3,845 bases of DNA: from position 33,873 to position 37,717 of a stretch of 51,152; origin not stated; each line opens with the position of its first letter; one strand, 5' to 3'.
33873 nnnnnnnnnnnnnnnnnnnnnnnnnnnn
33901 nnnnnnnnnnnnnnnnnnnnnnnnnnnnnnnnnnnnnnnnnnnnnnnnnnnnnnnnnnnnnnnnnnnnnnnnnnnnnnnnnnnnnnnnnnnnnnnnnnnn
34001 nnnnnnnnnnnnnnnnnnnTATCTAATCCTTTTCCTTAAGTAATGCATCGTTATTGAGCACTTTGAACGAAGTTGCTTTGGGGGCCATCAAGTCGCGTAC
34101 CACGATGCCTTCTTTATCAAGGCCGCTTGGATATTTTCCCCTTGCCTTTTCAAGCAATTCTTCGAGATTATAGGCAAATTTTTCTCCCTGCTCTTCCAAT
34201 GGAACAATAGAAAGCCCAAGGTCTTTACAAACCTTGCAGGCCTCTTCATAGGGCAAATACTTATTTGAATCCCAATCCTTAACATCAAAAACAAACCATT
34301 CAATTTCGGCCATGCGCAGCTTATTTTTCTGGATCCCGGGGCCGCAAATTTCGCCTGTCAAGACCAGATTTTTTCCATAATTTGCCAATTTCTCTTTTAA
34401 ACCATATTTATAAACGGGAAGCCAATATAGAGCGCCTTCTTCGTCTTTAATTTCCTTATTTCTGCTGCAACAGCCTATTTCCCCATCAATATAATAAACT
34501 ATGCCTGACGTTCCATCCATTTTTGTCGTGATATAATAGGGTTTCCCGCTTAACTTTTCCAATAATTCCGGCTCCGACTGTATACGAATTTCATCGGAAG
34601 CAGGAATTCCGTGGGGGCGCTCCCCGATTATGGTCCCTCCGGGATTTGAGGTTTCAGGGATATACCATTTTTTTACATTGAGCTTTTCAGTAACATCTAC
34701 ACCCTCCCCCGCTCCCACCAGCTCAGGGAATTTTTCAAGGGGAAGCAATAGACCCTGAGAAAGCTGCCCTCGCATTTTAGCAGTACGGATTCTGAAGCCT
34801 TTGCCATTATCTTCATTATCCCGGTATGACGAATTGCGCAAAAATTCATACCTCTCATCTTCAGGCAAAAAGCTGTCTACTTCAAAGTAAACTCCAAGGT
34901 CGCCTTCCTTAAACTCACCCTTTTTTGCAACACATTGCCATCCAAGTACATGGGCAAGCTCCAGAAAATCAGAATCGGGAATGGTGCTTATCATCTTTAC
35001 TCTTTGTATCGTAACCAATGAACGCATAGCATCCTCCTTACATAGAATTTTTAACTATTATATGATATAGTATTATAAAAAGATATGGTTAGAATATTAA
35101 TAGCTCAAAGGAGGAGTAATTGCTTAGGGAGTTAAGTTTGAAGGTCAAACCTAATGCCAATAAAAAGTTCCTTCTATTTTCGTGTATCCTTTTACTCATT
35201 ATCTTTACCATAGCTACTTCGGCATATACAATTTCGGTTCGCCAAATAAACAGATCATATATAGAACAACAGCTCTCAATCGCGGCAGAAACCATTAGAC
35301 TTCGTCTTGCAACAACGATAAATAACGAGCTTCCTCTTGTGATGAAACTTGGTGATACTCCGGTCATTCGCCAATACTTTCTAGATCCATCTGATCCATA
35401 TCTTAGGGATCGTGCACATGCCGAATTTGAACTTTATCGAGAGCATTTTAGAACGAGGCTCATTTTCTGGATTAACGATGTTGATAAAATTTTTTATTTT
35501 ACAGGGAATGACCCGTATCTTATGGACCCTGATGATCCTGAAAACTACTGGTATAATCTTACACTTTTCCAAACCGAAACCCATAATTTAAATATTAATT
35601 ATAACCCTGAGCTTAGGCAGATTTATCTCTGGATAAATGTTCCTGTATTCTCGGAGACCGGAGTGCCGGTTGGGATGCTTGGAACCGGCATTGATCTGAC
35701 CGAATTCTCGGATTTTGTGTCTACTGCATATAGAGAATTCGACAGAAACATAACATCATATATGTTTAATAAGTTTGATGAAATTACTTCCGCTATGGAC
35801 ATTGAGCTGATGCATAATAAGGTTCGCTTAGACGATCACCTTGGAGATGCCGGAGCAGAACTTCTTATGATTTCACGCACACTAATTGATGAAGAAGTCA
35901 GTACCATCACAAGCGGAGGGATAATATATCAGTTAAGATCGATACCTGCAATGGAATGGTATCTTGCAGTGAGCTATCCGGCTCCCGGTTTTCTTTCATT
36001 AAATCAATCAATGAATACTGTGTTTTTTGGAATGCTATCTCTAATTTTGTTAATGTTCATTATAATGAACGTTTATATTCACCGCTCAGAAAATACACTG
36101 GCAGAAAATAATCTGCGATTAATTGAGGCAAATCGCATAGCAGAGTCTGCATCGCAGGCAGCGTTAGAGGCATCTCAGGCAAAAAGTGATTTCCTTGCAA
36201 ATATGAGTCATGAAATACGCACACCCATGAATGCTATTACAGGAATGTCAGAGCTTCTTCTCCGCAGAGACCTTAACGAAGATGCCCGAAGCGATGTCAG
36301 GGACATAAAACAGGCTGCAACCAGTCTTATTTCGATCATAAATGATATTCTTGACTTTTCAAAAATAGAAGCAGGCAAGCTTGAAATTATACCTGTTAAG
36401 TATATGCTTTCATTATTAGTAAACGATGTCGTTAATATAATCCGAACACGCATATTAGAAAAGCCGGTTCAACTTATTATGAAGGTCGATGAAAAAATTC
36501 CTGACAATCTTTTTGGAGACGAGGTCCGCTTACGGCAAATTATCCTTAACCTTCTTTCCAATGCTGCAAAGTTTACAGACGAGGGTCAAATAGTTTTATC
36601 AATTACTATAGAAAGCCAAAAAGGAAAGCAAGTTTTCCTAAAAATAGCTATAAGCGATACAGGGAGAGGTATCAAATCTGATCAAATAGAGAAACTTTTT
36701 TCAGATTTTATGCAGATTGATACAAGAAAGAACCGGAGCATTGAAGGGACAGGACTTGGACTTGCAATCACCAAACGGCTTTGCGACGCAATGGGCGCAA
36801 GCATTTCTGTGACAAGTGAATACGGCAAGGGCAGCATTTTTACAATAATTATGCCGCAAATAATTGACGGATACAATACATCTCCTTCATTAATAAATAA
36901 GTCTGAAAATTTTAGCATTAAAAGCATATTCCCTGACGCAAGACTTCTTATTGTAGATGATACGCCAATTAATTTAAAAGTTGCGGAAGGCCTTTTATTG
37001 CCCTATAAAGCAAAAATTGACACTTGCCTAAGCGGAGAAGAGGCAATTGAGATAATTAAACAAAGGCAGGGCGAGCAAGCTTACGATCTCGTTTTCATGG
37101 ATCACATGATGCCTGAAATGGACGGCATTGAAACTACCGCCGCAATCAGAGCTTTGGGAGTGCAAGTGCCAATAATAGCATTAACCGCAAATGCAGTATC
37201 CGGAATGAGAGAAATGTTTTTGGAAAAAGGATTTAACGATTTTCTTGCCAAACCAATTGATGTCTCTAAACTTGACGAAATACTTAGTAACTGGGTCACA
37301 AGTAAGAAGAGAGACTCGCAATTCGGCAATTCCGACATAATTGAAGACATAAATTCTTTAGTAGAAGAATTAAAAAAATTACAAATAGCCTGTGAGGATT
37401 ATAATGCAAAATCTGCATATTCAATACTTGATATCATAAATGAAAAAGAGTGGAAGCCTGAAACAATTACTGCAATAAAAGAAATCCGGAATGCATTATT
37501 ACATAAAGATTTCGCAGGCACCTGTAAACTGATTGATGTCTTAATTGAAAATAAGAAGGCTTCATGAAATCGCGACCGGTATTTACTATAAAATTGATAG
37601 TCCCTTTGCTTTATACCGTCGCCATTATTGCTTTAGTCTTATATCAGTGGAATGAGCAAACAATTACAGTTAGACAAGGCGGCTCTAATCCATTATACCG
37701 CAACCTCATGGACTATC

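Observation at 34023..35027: Rnl5-type (NgrRnl/DraRnl-like) ATP-dependent RNA ligase in a bacterial chromosome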

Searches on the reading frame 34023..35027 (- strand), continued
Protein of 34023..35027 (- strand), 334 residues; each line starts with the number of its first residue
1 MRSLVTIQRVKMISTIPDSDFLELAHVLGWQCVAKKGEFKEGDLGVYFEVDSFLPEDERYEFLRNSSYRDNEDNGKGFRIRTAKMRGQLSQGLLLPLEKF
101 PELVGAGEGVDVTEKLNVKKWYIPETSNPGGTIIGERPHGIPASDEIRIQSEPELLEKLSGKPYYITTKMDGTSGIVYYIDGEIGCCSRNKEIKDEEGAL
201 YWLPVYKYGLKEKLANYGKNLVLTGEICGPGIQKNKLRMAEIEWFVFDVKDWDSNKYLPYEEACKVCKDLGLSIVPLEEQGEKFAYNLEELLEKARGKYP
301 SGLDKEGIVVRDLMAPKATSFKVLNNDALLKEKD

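Call 50: search_protein_families(library=pfam, proteins=[L052:567-1862:-, L052:3280-5508:+, L052:8181-11663:-, L052:11785-13479:-, L042:3129-5072:-, L042:5552-6694:+, L042:9985-11409:-, L042:11485-14070:+, L056:8015-10006:-, L042:1111-2544:+], max_evalue=0.00001)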
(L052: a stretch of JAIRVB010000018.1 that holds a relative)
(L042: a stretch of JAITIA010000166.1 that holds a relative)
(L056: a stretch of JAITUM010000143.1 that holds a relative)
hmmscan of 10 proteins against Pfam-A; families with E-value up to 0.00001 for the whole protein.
L052:567-1862:- (431 aa): 1 family
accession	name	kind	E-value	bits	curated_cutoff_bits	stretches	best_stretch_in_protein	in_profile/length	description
PF00596.27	Aldolase_II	-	1.2e-19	71.4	22.2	1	33-224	5-179/183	Class II Aldolase and Adducin N-terminal domain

L052:3280-5508:+ (742 aa): 2 families
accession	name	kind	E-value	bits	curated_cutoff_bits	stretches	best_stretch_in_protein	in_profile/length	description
PF03781.23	FGE-sulfatase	-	3.2e-13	50.4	23.3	1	248-360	4-138/255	Sulfatase-modifying factor enzyme 1-like domain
PF18962.6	Por_Secre_tail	-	9.3e-06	26.3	27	0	101-166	9-72/75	Secretion system C-terminal sorting domain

L052:8181-11663:- (1160 aa): 3 families
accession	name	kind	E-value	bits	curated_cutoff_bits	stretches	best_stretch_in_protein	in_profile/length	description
PF07676.18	PD40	-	9.8e-28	95.9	20.9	1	542-574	4-37/38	WD40-like Beta Propeller Repeat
PF25174.1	Beta-prop_THOC3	-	1e-09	38.2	305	1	403-511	91-193/272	THOC3 beta-propeller domain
PF00930.27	DPPIV_N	-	2.9e-08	33.3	22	0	529-588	25-79/354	Dipeptidyl peptidase IV (DPP IV) N-terminal region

L052:11785-13479:- (564 aa): 2 families
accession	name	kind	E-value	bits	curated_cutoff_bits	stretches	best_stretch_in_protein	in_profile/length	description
PF09820.16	AAA-ATPase_like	-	8.2e-50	169.8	26.1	1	7-228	1-200/201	Predicted AAA-ATPase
PF08011.17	PDDEXK_9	-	1.8e-17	63.7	25.5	1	456-558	2-100/105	PD-(D/E)XK nuclease superfamily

L042:3129-5072:- (647 aa): 2 families
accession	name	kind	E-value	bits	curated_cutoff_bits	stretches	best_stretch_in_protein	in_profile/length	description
PF00012.26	HSP70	-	3.8e-259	861.4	20.6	1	4-599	1-598/599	Hsp70 protein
PF06723.19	MreB_Mbl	-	4.4e-17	62.4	27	1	115-372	76-316/327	MreB/Mbl protein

L042:5552-6694:+ (380 aa): 2 families
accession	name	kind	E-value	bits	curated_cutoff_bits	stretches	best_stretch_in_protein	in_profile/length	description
PF17170.10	DUF5128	-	6.6e-26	91.7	22.9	1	33-309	21-300/321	6-bladed beta-propeller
PF16288.11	DUF4934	-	9.1e-09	35.8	27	1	47-138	12-101/102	Domain of unknown function (DUF4934)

L042:9985-11409:- (474 aa): 1 family
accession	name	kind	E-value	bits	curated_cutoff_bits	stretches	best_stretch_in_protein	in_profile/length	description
PF10502.14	Peptidase_S26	-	1.8e-40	139.1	22.9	2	93-280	1-107/168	Signal peptidase, peptidase S26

L042:11485-14070:+ (861 aa): 4 families
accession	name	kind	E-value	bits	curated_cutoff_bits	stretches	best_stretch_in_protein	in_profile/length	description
PF00326.27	Peptidase_S9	-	3.2e-46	157.9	22.6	1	646-851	7-212/213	Prolyl oligopeptidase family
PF02129.25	Peptidase_S15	-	1.4e-08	35.2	23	0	772-810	211-248/262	X-Pro dipeptidyl-peptidase (S15 family)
PF01738.24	DLH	-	1.4e-06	28.5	21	1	686-839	79-197/217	Dienelactone hydrolase family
PF05448.18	AXE1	-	2.7e-06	26.8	21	0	594-671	56-127/321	Acetyl xylan esterase (AXE1)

L056:8015-10006:- (663 aa): 2 families
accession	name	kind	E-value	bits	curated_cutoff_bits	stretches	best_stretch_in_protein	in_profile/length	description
PF09603.15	Fib_succ_major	-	7.6e-74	248.5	33.9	4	507-653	3-187/187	Fibrobacter succinogenes major domain (Fib_succ_major)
PF07603.17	Lcl_C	-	3.1e-07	31.1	34.9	0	224-316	41-117/117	Lcl C-terminal domain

L042:1111-2544:+ (477 aa): 3 families
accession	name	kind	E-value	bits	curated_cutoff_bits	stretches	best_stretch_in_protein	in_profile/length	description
PF00083.30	Sugar_tr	-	6.6e-117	391.6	22.3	1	15-467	2-452/452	Sugar (and other) transporter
PF07690.21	MFS_1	-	1e-39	136.9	33.4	1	20-394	3-338/347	Major Facilitator Superfamily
PF06609.19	TRI12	-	6e-11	41.9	23.2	1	36-215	67-241/599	Fungal trichothecene efflux pump (TRI12)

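Call 51: find_homologous_proteins(query=L042:3129-5072:-, max_evalue=1e-50)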
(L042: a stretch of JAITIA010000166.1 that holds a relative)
Query L042:3129-5072:- (647 aa): 8000 proteins with E <= 1e-50 among 8000 candidates; the best 120 are listed.
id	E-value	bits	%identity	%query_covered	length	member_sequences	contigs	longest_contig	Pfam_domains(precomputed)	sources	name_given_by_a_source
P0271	0.0e+0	1321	93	100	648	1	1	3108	PF00012.27,PF06723.20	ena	-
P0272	0.0e+0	1317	94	100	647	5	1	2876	PF00012.27,PF06723.20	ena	-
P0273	0.0e+0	1316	93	100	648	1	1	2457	PF00012.27,PF06723.20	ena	-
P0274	0.0e+0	1247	88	100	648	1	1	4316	PF00012.27,PF06723.20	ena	-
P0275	0.0e+0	1245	88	100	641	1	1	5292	PF00012.27,PF06723.20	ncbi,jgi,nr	ncbi:MAG: molecular chaperone DnaK [Prevotellaceae bacterium]|jgi:molecular chaperone DnaK|nr:molecu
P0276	0.0e+0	1234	87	100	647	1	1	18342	PF00012.27,PF06723.20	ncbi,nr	ncbi:MAG: molecular chaperone DnaK [Prevotellaceae bacterium]|nr:molecular chaperone DnaK [Prevotell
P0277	0.0e+0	1213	86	100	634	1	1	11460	PF00012.27,PF06723.20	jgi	jgi:molecular chaperone DnaK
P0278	0.0e+0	1212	86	100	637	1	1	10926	PF00012.27,PF06723.20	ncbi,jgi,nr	ncbi:MAG: molecular chaperone DnaK [Prevotellaceae bacterium]|jgi:molecular chaperone DnaK|nr:molecu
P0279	0.0e+0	1210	86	100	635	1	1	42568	PF00012.27,PF06723.20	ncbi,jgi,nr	ncbi:MAG: molecular chaperone DnaK [Prevotellaceae bacterium]|jgi:molecular chaperone DnaK|nr:molecu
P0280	0.0e+0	1210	86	100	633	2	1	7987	PF00012.27,PF06723.20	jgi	jgi:molecular chaperone DnaK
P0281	0.0e+0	1207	86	100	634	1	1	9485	PF00012.27,PF06723.20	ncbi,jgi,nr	ncbi:MAG: molecular chaperone DnaK [Prevotellaceae bacterium]|jgi:molecular chaperone DnaK|nr:molecu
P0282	0.0e+0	1207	85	100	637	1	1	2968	PF00012.27,PF06723.20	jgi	jgi:molecular chaperone DnaK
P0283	0.0e+0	1196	85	100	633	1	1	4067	PF00012.27,PF06723.20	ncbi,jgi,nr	ncbi:MAG: molecular chaperone DnaK [Prevotellaceae bacterium]|jgi:molecular chaperone DnaK|nr:molecu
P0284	0.0e+0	1193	86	97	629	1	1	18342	PF00012.27,PF06723.20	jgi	jgi:molecular chaperone DnaK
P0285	0.0e+0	1182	83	100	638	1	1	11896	PF00012.27,PF06723.20,PF14450.13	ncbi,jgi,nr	ncbi:MAG: molecular chaperone DnaK [Prevotellaceae bacterium]|jgi:molecular chaperone DnaK|nr:molecu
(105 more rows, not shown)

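Call 63: search_protein_families(library=pfam, proteins=[L089:2453-3481:+], max_evalue=0.01)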
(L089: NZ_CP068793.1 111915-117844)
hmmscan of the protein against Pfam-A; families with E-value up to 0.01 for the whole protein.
L089:2453-3481:+ (342 aa): 2 families
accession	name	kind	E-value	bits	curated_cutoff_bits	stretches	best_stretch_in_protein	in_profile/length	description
PF09414.15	RNA_ligase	-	2e-20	74.1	27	1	158-327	1-170/171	RNA ligase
PF21189.3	PHA02142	-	4.5e-10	40.3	27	1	10-97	7-92/92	PHA02142 OB-fold domain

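Call 64: search_protein_families(library=ncbifam, proteins=[L089:2453-3481:+], max_evalue=0.01)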
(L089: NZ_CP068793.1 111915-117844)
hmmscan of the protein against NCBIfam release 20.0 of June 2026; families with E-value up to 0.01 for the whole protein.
L089:2453-3481:+ (342 aa): 1 family
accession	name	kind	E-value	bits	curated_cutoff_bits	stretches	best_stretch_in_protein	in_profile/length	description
TIGR02306.1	RNA_lig_DRB0094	equivalog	1.5e-157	523.8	151.15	1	3-335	1-341/341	RNA ligase (ATP)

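Call 65: find_related_loci(query=A1, collection=viral_contigs, flank=6000)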
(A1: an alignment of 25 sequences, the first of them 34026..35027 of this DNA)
Query A1 (334 aa) in viral_contigs; peptide patterns used: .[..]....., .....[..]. (x = any residue, [..] = any of these).
122 stretches matched a pattern; 31 encode a relative of the query (tblastn E <= 1e-3); 31 distinct loci.
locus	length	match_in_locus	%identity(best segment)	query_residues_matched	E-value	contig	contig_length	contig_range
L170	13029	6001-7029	46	2-333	1e-91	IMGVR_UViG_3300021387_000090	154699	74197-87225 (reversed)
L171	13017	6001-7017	46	2-330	6e-91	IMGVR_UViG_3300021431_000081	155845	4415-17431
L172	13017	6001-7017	45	2-330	9e-90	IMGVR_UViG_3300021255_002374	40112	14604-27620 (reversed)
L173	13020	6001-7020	47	2-332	2e-89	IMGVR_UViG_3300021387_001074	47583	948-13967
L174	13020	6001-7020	40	2-334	6e-69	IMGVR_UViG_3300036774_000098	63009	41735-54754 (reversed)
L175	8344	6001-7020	39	1-333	5e-68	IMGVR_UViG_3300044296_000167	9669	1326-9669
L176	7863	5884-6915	40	2-331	5e-68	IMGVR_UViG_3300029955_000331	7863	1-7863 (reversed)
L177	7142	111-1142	40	2-331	5e-68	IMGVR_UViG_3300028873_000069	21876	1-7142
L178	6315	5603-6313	47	2-235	5e-66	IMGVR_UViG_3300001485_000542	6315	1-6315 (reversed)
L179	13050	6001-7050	38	2-334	6e-65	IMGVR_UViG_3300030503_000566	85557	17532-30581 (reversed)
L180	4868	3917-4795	40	1-272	1e-61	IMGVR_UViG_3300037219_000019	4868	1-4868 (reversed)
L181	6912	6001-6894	40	2-279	9e-60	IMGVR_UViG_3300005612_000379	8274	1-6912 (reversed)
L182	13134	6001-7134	35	2-333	2e-59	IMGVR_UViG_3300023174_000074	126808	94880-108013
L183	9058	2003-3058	38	2-334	2e-58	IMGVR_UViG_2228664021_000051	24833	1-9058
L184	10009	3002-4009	39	2-332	2e-54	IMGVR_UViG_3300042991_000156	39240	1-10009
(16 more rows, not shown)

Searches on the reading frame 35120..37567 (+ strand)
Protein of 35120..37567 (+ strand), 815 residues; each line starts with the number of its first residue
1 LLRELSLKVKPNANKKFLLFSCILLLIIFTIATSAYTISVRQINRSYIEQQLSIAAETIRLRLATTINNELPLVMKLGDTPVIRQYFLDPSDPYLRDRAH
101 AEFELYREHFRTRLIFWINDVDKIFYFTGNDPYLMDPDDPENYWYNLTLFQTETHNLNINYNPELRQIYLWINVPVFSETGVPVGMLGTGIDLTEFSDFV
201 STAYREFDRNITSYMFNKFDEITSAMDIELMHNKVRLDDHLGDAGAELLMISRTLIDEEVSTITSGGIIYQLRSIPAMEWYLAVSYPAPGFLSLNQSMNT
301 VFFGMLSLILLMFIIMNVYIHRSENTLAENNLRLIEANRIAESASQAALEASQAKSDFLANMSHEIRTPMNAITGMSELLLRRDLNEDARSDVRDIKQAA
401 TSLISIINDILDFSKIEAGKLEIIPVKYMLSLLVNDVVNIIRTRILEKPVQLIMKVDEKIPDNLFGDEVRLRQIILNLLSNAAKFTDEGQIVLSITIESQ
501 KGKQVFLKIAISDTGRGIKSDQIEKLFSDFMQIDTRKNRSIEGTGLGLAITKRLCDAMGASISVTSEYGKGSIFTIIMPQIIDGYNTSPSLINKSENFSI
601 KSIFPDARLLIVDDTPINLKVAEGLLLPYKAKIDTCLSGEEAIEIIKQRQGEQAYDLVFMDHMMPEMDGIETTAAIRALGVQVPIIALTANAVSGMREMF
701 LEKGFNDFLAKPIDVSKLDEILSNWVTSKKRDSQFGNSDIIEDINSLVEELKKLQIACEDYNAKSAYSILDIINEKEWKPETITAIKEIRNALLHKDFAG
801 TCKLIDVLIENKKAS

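Call 38: search_protein_families(library=pfam, proteins=[window:35120-37567:+], max_evalue=0.00001)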
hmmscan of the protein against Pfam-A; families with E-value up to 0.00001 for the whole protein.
window:35120-37567:+ (815 aa): 3 families
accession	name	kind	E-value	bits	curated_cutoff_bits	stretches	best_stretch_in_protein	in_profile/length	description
PF02518.31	HATPase_c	-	4e-27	95.3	26.4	1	466-579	1-108/111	Histidine kinase-, DNA gyrase B-, and HSP90-like ATPase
PF00072.30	Response_reg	-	6e-24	84.8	30.2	1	610-721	2-109/111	Response regulator receiver domain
PF00512.31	HisKA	-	1.1e-21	77.1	26.9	1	354-419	1-66/66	His Kinase A (phospho-acceptor) domain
